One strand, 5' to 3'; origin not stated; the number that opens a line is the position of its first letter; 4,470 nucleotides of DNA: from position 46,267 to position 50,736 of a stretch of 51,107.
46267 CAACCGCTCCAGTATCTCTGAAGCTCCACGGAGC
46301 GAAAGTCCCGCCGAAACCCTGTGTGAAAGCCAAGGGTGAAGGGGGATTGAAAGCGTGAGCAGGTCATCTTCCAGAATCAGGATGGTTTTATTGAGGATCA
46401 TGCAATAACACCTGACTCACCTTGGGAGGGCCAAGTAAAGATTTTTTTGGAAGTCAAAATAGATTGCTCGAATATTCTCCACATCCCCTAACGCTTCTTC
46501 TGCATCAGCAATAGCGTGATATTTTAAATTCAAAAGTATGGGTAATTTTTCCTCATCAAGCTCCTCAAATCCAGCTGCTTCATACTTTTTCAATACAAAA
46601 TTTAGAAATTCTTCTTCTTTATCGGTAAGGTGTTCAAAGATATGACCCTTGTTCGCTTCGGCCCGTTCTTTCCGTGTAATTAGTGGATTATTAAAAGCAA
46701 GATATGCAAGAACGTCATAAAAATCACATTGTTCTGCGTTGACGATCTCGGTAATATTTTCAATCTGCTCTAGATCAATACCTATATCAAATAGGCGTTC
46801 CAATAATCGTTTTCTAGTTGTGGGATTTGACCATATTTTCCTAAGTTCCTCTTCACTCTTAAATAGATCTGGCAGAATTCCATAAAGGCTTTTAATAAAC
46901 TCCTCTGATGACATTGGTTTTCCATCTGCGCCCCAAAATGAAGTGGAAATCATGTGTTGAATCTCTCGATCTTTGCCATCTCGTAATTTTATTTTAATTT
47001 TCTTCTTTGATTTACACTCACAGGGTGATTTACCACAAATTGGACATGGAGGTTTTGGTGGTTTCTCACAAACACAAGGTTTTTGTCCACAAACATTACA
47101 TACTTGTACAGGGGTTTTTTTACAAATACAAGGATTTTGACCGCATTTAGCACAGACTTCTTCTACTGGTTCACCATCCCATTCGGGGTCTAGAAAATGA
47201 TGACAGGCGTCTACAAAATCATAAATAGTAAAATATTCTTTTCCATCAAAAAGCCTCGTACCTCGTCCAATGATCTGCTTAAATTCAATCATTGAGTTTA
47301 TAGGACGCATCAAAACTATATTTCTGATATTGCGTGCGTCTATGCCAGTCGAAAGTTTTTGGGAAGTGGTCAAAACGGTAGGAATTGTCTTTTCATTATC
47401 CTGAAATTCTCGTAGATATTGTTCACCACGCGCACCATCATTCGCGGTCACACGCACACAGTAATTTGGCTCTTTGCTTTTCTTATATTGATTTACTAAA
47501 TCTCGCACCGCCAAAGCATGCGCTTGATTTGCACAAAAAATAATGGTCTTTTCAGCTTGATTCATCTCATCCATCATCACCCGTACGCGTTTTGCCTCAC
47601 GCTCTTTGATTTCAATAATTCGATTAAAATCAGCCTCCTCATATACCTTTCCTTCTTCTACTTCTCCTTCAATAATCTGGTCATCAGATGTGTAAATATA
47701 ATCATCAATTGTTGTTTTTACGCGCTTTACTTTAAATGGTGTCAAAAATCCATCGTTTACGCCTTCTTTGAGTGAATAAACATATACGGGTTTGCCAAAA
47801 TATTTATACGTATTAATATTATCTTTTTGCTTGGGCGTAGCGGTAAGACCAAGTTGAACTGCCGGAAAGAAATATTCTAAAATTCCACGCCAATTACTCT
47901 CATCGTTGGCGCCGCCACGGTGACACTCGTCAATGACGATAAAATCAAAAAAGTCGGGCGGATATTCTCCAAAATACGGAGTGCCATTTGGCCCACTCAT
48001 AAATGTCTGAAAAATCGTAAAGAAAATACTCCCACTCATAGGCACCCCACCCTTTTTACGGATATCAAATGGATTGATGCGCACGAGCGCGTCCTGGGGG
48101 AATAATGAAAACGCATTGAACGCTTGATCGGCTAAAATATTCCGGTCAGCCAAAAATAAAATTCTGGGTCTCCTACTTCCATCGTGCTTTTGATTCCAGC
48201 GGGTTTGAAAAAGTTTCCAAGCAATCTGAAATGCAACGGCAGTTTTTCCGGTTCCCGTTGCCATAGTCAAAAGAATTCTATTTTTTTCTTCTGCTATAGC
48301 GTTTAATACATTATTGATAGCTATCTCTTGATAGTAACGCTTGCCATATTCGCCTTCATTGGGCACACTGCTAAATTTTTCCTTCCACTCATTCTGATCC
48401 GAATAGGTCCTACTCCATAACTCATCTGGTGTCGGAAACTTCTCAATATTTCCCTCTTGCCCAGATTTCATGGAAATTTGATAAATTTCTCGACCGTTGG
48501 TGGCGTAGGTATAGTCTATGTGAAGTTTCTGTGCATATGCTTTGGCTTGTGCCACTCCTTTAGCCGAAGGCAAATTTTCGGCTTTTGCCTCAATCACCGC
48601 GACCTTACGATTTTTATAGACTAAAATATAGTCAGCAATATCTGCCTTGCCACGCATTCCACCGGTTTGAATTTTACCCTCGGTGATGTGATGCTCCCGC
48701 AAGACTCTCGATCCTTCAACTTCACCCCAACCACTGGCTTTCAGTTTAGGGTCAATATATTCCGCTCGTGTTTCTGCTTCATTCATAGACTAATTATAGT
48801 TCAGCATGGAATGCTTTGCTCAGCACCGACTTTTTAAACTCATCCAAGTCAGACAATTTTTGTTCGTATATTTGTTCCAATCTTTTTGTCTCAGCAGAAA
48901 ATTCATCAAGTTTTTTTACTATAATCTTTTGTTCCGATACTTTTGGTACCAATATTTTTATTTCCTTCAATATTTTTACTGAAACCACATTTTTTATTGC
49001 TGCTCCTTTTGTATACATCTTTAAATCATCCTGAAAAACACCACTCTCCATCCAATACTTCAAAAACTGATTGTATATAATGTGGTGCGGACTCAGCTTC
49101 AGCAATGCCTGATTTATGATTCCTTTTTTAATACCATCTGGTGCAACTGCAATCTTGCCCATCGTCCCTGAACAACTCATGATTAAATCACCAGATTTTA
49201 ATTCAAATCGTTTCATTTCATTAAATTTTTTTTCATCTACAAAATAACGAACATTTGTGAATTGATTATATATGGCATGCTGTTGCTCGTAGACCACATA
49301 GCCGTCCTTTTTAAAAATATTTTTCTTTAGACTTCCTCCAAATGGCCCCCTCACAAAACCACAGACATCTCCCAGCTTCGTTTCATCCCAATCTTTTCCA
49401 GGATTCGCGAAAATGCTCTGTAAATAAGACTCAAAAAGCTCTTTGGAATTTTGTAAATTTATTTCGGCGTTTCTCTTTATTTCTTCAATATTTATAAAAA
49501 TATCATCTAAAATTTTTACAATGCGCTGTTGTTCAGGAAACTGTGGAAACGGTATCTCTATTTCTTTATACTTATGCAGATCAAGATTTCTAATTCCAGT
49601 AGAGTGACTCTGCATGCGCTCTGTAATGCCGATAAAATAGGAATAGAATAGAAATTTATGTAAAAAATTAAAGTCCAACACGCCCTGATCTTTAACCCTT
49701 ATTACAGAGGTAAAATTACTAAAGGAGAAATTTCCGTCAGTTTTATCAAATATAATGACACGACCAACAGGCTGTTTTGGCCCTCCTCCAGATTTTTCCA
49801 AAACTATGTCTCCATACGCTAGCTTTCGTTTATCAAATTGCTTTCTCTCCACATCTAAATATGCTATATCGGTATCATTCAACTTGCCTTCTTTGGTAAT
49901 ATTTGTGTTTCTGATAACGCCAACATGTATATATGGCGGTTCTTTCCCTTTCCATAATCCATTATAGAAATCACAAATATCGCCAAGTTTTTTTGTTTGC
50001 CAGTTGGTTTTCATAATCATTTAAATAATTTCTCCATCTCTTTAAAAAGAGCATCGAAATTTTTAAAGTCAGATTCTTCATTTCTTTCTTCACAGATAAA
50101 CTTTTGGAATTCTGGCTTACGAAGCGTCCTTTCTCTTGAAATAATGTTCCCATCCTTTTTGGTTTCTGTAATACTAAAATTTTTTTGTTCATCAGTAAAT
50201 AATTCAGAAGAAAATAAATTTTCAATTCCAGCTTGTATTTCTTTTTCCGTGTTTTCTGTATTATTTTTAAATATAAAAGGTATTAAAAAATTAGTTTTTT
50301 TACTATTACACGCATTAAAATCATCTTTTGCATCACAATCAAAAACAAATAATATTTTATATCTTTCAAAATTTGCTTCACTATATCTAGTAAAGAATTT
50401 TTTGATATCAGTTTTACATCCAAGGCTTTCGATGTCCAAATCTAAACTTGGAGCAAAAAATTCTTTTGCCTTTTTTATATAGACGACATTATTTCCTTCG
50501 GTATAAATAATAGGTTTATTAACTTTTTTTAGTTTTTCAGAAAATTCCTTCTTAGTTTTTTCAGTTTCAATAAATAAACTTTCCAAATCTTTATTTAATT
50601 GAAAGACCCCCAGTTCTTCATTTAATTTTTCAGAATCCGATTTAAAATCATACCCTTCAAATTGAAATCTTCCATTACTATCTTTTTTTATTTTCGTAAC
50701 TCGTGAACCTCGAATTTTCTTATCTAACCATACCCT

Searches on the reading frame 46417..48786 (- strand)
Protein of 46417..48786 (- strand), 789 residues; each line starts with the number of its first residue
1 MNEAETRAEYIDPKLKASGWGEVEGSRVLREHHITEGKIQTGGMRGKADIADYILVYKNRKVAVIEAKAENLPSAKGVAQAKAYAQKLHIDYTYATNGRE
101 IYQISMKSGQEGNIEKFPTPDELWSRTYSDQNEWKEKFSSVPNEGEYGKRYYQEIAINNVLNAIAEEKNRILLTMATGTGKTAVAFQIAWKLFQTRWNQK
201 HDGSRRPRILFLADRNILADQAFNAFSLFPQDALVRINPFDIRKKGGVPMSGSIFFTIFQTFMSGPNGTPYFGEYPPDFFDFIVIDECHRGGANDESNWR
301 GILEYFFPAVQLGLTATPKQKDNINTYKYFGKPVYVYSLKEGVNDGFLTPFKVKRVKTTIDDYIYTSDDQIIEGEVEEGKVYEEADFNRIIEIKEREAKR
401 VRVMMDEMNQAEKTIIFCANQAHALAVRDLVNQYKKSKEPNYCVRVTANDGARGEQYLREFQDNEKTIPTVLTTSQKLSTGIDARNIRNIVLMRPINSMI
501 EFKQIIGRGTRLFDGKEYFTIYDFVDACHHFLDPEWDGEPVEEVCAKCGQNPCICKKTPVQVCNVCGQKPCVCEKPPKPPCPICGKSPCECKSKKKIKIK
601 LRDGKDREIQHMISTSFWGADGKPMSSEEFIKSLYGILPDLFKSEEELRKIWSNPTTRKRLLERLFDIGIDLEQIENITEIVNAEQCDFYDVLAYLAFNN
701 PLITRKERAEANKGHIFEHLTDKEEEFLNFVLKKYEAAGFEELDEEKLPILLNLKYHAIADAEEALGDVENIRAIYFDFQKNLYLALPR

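Call 11: search_protein_families(library=pfam, proteins=[window:46417-48786:-], max_evalue=0.01)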
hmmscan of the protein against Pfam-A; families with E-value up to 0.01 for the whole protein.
window:46417-48786:- (789 aa): 8 families
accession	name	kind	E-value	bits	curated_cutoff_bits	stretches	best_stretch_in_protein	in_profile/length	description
PF04851.21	ResIII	-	1.4e-36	126.3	22.5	1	149-319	4-163/164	Type III restriction enzyme, res subunit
PF08463.15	EcoEI_R_C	-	8.4e-25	88.2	24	1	628-784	1-163/163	EcoEI R protein C-terminal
PF18766.7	SWI2_SNF2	-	5e-18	66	26.7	1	152-355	1-192/221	SWI2/SNF2 ATPase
PF00270.35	DEAD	-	1.9e-10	41.2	26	1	152-320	3-162/167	DEAD/DEAH box helicase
PF13588.12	HSDR_N_2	-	1.2e-07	32.3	25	1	36-111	27-101/110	Type I restriction enzyme R protein N terminus (HSDR_N)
PF00271.37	Helicase_C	-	4.9e-07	30.4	23.5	1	405-511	10-108/110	Helicase conserved C-terminal domain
PF03135.19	CagE_TrbE_VirB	-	0.0018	18.7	21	1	341-417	22-95/204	CagE, TrbE, VirB family, component of type IV transporter system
PF04313.20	HSDR_N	-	0.0025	18.1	25.1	0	45-109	122-195/198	Type I restriction enzyme R protein N terminus (HSDR_N)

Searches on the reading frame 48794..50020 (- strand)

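Call 11: search_protein_families(library=pfam, proteins=[window:48794-50020:-], max_evalue=0.01)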
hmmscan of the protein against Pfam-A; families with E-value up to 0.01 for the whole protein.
window:48794-50020:- (408 aa): 1 family
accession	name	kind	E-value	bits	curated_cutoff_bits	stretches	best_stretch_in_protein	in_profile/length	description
PF01420.25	Methylase_S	-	2.8e-34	119.2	22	2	6-188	3-167/168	Type I restriction modification DNA specificity domain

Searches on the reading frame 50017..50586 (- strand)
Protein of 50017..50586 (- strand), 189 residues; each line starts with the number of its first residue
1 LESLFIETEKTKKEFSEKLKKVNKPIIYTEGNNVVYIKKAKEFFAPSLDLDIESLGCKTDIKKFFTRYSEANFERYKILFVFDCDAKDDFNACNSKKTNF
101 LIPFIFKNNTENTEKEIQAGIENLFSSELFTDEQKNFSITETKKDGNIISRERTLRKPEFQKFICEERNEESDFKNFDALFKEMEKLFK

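Call 11: search_protein_families(library=pfam, proteins=[window:50017-50586:-], max_evalue=0.01)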
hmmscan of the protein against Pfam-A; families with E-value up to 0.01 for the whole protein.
window:50017-50586:- (189 aa): 0 families

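Call 49: search_protein_families(library=padloc, proteins=[window:50017-50586:-], max_evalue=0.1)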
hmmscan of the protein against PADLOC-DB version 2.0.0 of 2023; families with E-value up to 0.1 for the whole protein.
window:50017-50586:- (189 aa): 2 families
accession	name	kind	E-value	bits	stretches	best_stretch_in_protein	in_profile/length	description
PDLC02963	RT-Toprim_I-C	-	0.0041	13.8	1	56-187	404-544/552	single gene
PDLC02966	RT-Toprim_I-C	-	0.014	11.9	1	107-187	468-547/568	single gene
